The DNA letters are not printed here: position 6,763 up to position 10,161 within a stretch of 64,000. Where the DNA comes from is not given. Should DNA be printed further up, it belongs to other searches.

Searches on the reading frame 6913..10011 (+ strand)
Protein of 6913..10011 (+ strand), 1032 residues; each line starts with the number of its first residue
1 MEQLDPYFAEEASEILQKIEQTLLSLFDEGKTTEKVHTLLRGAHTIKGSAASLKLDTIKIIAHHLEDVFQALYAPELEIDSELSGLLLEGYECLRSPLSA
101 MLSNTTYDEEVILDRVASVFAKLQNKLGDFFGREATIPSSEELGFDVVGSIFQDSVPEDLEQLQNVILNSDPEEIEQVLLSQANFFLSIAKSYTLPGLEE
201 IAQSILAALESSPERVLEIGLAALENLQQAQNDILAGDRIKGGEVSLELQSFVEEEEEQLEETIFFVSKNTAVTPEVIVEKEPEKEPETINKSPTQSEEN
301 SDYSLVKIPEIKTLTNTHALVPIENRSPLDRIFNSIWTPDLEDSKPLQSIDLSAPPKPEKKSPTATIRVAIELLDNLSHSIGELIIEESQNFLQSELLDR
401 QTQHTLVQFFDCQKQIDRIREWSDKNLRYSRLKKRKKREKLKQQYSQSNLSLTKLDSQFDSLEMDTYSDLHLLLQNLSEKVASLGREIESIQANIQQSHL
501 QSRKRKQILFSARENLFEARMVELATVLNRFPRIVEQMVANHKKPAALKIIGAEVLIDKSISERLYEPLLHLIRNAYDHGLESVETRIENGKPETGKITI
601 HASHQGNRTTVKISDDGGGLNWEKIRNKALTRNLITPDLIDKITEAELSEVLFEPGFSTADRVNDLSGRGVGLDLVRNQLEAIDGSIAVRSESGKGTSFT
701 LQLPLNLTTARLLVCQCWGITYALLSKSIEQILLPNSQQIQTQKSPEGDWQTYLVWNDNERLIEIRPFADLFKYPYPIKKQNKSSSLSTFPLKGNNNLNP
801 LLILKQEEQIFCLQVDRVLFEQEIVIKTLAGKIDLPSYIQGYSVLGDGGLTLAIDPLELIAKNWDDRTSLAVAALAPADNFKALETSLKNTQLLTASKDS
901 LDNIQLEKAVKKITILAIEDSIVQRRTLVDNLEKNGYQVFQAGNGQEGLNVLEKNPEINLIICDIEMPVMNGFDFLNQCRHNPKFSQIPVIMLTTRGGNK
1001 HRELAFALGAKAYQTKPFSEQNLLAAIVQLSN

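Call 36: search_protein_families(library=pfam, proteins=[window:6913-10011:+], max_evalue=0.1)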
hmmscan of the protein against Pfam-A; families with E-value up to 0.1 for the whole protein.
window:6913-10011:+ (1032 aa): 7 families
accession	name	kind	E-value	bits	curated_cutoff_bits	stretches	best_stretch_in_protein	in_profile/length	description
PF00072.30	Response_reg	-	5.3e-22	78.5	30.2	1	915-1027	1-110/111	Response regulator receiver domain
PF02518.31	HATPase_c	-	1e-17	65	26.4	1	563-706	4-110/111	Histidine kinase-, DNA gyrase B-, and HSP90-like ATPase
PF01627.28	Hpt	-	1.8e-14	54.1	24.6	1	8-89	6-76/84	Hpt domain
PF01584.24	CheW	-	1.5e-06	28.3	23.5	1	791-861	65-135/138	CheW-like domain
PF02895.20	H-kinase_dim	-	0.00012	22.9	23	1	365-391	2-28/68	Signal transducing histidine kinase, homodimeric domain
PF03709.21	OKR_DC_1_N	-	0.013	16.2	29.3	1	926-995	7-71/111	Orn/Lys/Arg decarboxylase, N-terminal domain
PF13589.12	HATPase_c_3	-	0.05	14.1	25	0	569-630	7-54/137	Histidine kinase-, DNA gyrase B-, and HSP90-like ATPase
